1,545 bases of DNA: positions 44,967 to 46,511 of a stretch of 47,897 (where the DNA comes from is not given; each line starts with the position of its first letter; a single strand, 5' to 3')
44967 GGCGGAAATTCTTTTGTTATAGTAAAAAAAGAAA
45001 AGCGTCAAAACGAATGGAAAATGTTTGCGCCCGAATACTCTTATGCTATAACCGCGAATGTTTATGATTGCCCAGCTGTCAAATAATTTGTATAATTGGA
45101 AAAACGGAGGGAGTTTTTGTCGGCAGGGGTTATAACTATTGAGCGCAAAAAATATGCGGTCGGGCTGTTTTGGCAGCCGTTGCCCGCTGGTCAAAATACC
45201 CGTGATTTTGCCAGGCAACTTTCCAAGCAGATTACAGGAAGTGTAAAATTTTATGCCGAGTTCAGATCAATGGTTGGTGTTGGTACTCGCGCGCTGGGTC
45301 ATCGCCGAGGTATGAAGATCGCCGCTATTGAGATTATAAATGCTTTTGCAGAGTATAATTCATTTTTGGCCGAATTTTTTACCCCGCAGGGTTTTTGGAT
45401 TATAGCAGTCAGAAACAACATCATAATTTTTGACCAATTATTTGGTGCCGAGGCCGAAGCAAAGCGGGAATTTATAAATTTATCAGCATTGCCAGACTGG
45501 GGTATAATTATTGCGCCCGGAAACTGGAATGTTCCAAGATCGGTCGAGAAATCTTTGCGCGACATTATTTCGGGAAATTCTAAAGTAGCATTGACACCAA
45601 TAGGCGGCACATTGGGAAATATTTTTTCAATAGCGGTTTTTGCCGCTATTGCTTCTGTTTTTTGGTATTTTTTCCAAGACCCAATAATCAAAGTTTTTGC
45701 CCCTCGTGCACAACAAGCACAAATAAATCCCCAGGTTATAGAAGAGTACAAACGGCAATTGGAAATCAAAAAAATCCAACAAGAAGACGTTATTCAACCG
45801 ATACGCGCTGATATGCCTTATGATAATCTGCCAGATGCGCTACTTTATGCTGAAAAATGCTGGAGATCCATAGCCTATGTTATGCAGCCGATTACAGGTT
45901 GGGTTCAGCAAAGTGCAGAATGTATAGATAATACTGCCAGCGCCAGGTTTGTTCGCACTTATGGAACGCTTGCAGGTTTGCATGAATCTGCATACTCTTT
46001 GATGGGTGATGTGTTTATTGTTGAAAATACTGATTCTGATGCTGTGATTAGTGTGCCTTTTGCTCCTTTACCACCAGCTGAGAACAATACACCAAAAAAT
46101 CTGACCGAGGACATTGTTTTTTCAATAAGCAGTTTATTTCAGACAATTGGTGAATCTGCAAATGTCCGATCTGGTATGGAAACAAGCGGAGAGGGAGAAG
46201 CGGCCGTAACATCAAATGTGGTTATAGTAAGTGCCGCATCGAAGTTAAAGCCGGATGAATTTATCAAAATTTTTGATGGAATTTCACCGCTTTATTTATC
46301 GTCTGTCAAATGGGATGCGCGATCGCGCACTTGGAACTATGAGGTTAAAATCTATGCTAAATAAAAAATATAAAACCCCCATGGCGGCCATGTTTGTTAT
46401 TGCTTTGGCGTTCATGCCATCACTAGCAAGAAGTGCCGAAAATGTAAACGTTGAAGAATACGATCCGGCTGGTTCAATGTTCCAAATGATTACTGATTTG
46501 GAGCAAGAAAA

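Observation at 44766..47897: Type IVb pilus-like module (PilO2-like / PilP-like / ATPase) attached directly to the lipid A operon, with no secretin or pilin in view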

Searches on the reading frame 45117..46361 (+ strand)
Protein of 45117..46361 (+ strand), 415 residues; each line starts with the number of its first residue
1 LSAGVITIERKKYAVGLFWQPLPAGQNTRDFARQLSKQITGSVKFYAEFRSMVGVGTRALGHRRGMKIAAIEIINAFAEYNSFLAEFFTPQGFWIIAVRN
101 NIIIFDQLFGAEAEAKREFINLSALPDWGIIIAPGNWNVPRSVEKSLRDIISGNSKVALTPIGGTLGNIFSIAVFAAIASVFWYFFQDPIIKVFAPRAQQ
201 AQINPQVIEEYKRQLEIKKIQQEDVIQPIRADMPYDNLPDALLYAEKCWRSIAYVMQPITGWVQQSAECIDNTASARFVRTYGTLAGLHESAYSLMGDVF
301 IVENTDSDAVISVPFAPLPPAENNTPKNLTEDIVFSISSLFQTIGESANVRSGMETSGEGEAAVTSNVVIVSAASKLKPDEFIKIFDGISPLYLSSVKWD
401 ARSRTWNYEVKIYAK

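Call 9: search_protein_families(library=pfam, proteins=[window:45117-46361:+], max_evalue=1)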
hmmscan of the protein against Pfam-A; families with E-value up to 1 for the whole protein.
window:45117-46361:+ (415 aa): 0 families

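Call 10: search_protein_families(library=ncbifam, proteins=[window:45117-46361:+], max_evalue=1)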
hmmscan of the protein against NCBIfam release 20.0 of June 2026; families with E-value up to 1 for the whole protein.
window:45117-46361:+ (415 aa): 1 family
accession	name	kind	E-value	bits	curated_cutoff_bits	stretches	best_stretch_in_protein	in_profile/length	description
NF004412.0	PRK05759.1-3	equivalog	0.066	13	156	1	159-214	23-76/185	F0F1 ATP synthase subunit B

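Call 13: find_homologous_proteins(query=window:45117-46361:+)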
Query window:45117-46361:+ (415 aa): 568 proteins with E <= 0.001 among 8000 candidates; the best 120 are listed.
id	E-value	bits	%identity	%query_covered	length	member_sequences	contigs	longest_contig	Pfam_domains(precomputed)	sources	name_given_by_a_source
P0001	2.5e-274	927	100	100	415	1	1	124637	-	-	-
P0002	1.5e-257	872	93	100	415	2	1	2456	PF06864.18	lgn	-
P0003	2.3e-251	852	91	100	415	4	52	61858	PF06864.18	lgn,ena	-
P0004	3.7e-180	617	65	100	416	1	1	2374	-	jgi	jgi:hypothetical protein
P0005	3.3e-178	611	67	100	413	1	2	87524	-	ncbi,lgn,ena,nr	ncbi:MAG: type 4b pilus protein PilO2 [Alphaproteobacteria bacterium]|nr:type 4b pilus protein PilO2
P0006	2.6e-177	608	65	100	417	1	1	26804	-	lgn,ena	-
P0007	2.4e-176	605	64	100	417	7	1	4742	-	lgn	-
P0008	6.3e-176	603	63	100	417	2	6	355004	-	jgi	-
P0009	4.4e-175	601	64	99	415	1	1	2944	-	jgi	jgi:hypothetical protein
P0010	6.8e-175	600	64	100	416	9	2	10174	-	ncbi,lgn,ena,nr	ncbi:MAG: type 4b pilus protein PilO2 [Alphaproteobacteria bacterium]|nr:type 4b pilus protein PilO2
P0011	9.1e-175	600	63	100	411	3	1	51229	-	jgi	-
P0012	5.3e-174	597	64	100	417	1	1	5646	-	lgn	-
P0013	1.1e-173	596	64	100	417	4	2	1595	-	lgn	-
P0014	4.7e-173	594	63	100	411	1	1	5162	-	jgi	jgi:hypothetical protein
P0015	1.7e-169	582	61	100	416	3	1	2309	-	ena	-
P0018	3.6e-154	532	58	99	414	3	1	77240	PF06864.18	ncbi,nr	ncbi:MAG: type 4b pilus protein PilO2 [Rickettsiales bacterium]|nr:type 4b pilus protein PilO2 [Rick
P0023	8.5e-109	382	44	100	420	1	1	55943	PF06864.18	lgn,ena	-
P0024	2.4e-108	381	43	100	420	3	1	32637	PF06864.18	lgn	-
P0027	2.0e-105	371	44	100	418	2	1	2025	PF06864.18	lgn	-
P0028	3.0e-105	371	42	100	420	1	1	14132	PF06864.18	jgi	jgi:hypothetical protein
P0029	3.7e-105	370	42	100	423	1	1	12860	PF06864.18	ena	-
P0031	6.8e-105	370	43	100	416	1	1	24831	PF06864.18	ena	-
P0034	9.6e-104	366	43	99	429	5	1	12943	PF06864.18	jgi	-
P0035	1.5e-103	365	44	100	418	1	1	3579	PF06864.18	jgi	jgi:hypothetical protein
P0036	8.4e-103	363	42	100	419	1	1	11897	PF06864.18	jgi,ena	-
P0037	1.1e-102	362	41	99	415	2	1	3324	PF06864.18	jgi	-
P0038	3.6e-102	361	42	100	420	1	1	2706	PF06864.18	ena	-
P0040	1.6e-101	358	42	99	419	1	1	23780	PF06864.18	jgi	jgi:hypothetical protein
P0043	3.9e-101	357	43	99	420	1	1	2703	PF06864.18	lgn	-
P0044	9.7e-101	356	42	99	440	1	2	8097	PF06864.18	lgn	-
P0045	1.6e-100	355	41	100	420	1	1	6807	PF06864.18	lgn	-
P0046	3.4e-100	354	42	100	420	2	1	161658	PF06864.18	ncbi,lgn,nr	ncbi:MAG: type 4b pilus protein PilO2 [Rickettsiales bacterium]|nr:type 4b pilus protein PilO2 [Rick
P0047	6.7e-100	353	43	99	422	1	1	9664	PF06864.18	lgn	-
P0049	1.7e-99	352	40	100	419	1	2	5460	PF06864.18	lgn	-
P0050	2.3e-99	351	40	100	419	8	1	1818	PF06864.18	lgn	-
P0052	3.0e-99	351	43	100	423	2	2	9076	PF06864.18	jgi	-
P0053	9.2e-99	349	40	100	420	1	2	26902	PF06864.18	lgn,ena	-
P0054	1.7e-98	348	41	99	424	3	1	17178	PF06864.18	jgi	-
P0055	2.3e-98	348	41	100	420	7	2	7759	PF06864.18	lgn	-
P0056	3.1e-98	348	40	100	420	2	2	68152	PF06864.18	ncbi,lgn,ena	-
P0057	5.1e-98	347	41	100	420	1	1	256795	PF06864.18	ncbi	-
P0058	5.3e-98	347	41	100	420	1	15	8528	PF06864.18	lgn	-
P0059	9.4e-98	346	40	100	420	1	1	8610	PF06864.18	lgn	-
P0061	1.4e-97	345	41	99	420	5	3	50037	PF06864.18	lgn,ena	-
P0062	2.0e-97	345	41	100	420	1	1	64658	PF06864.18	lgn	-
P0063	5.1e-97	344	39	100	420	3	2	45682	PF06864.18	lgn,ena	-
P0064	5.4e-97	344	40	100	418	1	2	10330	PF06864.18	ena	-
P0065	5.9e-97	343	40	100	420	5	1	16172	PF06864.18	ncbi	-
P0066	1.0e-96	343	40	100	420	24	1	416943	PF06864.18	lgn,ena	-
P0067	1.0e-96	343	39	100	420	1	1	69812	PF06864.18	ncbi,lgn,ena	-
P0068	1.0e-96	343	40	100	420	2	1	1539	PF06864.18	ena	-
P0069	1.4e-96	342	40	100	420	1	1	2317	PF06864.18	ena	-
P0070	1.5e-96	342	41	100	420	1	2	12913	PF06864.18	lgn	-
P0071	2.2e-96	341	41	100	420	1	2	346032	PF06864.18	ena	-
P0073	3.3e-96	341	40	100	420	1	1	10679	PF06864.18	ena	-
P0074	4.3e-96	341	40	100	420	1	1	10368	PF06864.18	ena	-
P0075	4.7e-96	340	40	100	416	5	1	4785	PF06864.18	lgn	-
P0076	5.1e-96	340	39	99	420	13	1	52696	PF06864.18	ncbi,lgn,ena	-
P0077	5.7e-96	340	40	99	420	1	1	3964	PF06864.18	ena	-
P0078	5.7e-96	340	40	100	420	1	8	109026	PF06864.18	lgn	-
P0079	5.9e-96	340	39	100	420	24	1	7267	PF06864.18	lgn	-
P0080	6.3e-96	340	40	100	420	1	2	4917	PF06864.18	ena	-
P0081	6.8e-96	340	39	100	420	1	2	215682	PF06864.18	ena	-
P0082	7.8e-96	340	40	100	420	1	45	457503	PF06864.18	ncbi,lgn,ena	-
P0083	8.4e-96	340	40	100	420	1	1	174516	PF06864.18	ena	-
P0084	1.1e-95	339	40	100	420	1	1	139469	PF06864.18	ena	-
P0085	1.1e-95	339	40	100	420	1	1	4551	PF06864.18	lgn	-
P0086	1.4e-95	339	40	100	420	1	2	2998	PF06864.18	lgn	-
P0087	1.5e-95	339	40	100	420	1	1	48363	PF06864.18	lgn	-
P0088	1.6e-95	339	40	100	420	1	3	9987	PF06864.18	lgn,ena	-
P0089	1.9e-95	338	42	100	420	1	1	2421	PF06864.18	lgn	-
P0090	2.1e-95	338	40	100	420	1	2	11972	PF06864.18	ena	-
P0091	2.1e-95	338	40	100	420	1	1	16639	PF06864.18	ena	-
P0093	2.8e-95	338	40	100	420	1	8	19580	PF06864.18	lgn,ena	-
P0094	2.9e-95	338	40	100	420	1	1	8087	PF06864.18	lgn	-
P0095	3.8e-95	337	40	100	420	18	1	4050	PF06864.18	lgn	-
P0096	3.9e-95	337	41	100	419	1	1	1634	PF06864.18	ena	-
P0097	4.2e-95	337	40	99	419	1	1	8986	PF06864.18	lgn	-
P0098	4.9e-95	337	38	100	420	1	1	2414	PF06864.18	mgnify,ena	mgnify:CR=1 FL=1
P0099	6.0e-95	337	41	100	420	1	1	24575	PF06864.18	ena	-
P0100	6.3e-95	337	39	100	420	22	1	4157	PF06864.18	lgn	-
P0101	7.4e-95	336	40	100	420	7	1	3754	PF06864.18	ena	-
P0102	7.8e-95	336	40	100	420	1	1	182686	PF06864.18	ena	-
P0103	9.3e-95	336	38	100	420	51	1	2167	PF06864.18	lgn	-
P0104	1.0e-94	336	38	100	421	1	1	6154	PF06864.18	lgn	-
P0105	1.1e-94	336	41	100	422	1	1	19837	PF06864.18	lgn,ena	-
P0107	1.3e-94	336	40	100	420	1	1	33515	PF06864.18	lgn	-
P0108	1.4e-94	336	38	100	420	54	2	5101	PF06864.18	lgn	-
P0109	1.4e-94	336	39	100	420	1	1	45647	PF06864.18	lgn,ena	-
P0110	1.4e-94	336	39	100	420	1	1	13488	PF06864.18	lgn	-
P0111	1.4e-94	336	40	100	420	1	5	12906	PF06864.18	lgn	-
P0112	1.5e-94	336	41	99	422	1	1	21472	PF06864.18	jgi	-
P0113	1.6e-94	335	42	100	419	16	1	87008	PF06864.18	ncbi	-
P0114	1.8e-94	335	39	99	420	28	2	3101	PF06864.18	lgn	-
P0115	1.9e-94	335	40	100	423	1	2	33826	PF06864.18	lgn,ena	-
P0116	2.0e-94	335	39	100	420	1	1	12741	PF06864.18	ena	-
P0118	3.3e-94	334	38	100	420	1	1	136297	PF06864.18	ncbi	-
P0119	3.4e-94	334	38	99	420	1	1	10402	PF06864.18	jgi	-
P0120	3.7e-94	334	40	100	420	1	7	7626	PF06864.18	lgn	-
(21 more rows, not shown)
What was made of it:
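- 45117..46364 (+): PilO2 (415 aa, TTG start). It is a bitopic inner-membrane protein with an actin-like cytoplasmic domain (about residues 1-135), a TM helix at 166-184, a periplasmic helix and two ferredoxin-like alpha/beta domains (about 240-415). Homologues are named 'type 4b pilus protein PilO2' by NCBI, and many carry PF06864 (call 13).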

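Call 19: find_related_loci(query=A1, collection=genome_contigs, flank=10000)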
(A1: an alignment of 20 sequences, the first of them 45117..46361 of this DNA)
Query A1 (415 aa) in genome_contigs; peptide patterns used: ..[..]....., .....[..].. (x = any residue, [..] = any of these).
334 stretches matched a pattern; 315 encode a relative of the query (tblastn E <= 1e-3); the best 80 are kept; 80 distinct loci.
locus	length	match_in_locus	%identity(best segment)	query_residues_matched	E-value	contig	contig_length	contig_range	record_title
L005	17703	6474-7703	91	1-410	0e+0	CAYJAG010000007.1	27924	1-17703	MAG TPA_asm: uncultured Muribaculaceae bacterium isolate ERP122455_co3_13 genome assembly, contig: NODE_53_length_27924_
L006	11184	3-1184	83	17-410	0e+0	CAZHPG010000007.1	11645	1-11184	MAG TPA_asm: uncultured Muribaculaceae bacterium isolate SRP220891_co1_206 genome assembly, contig: NODE_10615_length_11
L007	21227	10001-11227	67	5-415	0e+0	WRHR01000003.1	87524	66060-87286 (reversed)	MAG: Alphaproteobacteria bacterium isolate Nt197P3bin125 Ga0082212_10000204, whole genome shotgun sequence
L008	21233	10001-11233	63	1-415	0e+0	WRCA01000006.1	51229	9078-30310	MAG: Alphaproteobacteria bacterium isolate Lab288P3bin104 Ga0123353_10000448, whole genome shotgun sequence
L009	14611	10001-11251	64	1-415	0e+0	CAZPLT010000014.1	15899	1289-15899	MAG TPA_asm: uncultured Muribaculaceae bacterium isolate SRP192927_co1_307 genome assembly, contig: NODE_7861_length_158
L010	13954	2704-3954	63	1-415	1e-179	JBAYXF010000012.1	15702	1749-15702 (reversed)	MAG: Alphaproteobacteria bacterium isolate SO_2017_CLC_121 scaffold_5444_c1_PH3_2017, whole genome shotgun sequence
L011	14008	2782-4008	58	6-415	2e-161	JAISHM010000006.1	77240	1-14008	MAG: Rickettsiales bacterium isolate Hm464_bin176 k119_1042632, whole genome shotgun sequence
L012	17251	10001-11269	46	1-415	7e-126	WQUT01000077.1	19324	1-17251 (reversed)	MAG: Proteobacteria bacterium isolate Cu122P5bin52 JGI20166J26741_12005584, whole genome shotgun sequence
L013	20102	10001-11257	44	1-415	3e-115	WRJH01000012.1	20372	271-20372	MAG: Alphaproteobacteria bacterium isolate Nt197P3bin78 Ga0082212_10004094, whole genome shotgun sequence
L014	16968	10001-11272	44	1-415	9e-114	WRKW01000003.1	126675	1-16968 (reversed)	MAG: Alphaproteobacteria bacterium isolate Th196P3bin127 Ga0099364_10000122, whole genome shotgun sequence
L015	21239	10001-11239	43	5-415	4e-110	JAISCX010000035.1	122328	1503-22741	MAG: Rickettsiales bacterium isolate Gx485_bin105 k119_3585936, whole genome shotgun sequence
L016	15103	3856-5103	41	6-415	1e-107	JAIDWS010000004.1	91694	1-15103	MAG: Alphaproteobacteria bacterium isolate SC0372_S2_6 SC0372_S2_6_contig_4, whole genome shotgun sequence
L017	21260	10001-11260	41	1-415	4e-107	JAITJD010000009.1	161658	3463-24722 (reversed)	MAG: Rickettsiales bacterium isolate Pcl387_bin15 k119_674204, whole genome shotgun sequence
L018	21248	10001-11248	42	5-415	1e-106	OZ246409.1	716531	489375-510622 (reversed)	MAG: uncultured Muribaculaceae bacterium isolate SRP089250_co1_503 genome assembly, chromosome: 1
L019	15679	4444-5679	43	5-415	1e-105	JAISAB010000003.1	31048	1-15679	MAG: Rickettsiales bacterium isolate Gx481_bin12 k119_4646870, whole genome shotgun sequence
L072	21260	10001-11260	38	1-415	2e-97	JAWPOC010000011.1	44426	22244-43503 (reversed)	MAG: Alphaproteobacteria bacterium isolate KA0024-133 k141_1964039, whole genome shotgun sequence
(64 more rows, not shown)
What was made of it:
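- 315 matching stretches encoding a relative were found among the species-representative genomes (call 19). One relative has a complete 716,531-bp chromosome (call 19).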

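Call 20: search_protein_families(library=pfam, alignment_id=A1, max_evalue=0.01)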
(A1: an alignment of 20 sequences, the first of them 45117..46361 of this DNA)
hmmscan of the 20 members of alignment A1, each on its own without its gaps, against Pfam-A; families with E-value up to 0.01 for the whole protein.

A. member 1, window:45117-46361:+ (415 aa): 0 families

B. families by the number of members that match (of 20 scanned): 3 families
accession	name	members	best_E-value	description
PF06864.17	PAP_PilO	11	8.5e-13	Pilin accessory protein (PilO)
PF03929.21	PepSY_TM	3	8.1e-05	PepSY-associated TM region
PF16822.11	ALGX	1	0.0071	SGNH hydrolase-like domain, acetyltransferase AlgX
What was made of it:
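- On Type IVb pilus system (PilO2-containing, R64/PAPI-1/BFP class): 11 of 20 family members hit PF06864 (call 20).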

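Call 29: search_protein_families(library=pfam, proteins=[L072:8001-8456:+, L072:8460-9140:+], max_evalue=0.0001)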
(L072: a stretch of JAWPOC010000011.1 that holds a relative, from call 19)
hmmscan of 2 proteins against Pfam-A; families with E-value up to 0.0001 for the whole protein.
L072:8001-8456:+ (152 aa): 1 family
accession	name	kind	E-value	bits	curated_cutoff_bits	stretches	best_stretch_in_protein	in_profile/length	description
PF08805.16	PilS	-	3.9e-05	24.1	22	0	42-118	7-93/138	PilS N terminal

L072:8460-9140:+ (227 aa): 1 family
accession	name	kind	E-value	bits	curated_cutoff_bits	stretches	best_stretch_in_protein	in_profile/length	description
PF00691.25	OmpA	-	1.6e-11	44.9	27.2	1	127-212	5-92/98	OmpA family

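Call 30: find_homologous_proteins(query=L072:8001-8456:+, max_evalue=0.01)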
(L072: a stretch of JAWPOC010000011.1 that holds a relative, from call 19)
Query L072:8001-8456:+ (152 aa): 350 proteins with E <= 0.01 among 364 candidates; the best 120 are listed.
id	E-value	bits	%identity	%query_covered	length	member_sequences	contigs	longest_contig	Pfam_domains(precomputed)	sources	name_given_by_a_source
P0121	3.1e-92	324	99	100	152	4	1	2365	-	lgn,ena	-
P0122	2.3e-88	311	97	100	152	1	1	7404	-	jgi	jgi:Tfp pilus assembly protein PilE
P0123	1.2e-76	274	83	100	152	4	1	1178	-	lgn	-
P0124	1.2e-73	264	78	100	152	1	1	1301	-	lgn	-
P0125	1.1e-68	248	73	100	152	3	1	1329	-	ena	-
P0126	7.7e-68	245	72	100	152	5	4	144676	-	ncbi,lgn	-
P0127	1.4e-67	244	70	100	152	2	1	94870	-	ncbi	-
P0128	2.9e-67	243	69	100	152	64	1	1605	-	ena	-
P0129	7.8e-67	242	70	100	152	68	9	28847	-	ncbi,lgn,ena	ncbi:MAG: type II secretion system protein [Alphaproteobacteria bacterium]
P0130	1.0e-66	241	72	100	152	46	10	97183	-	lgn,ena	-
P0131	1.1e-66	241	70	100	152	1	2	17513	-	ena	-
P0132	1.4e-66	241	70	100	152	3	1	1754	-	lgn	-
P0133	2.0e-66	240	70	100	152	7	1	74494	-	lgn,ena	-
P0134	2.1e-66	240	68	100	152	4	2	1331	-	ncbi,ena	-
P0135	2.5e-66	240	72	100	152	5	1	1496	-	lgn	-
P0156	8.6e-65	235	66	100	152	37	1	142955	-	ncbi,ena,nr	ncbi:MAG: hypothetical protein IJD69_03830 [Alphaproteobacteria bacterium]|nr:hypothetical protein [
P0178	7.9e-63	229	67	100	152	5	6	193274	-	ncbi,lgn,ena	-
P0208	6.6e-61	223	64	100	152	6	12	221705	-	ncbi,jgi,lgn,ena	jgi:hypothetical protein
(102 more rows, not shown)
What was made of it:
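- The pilin family has 350 clusters (call 30).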
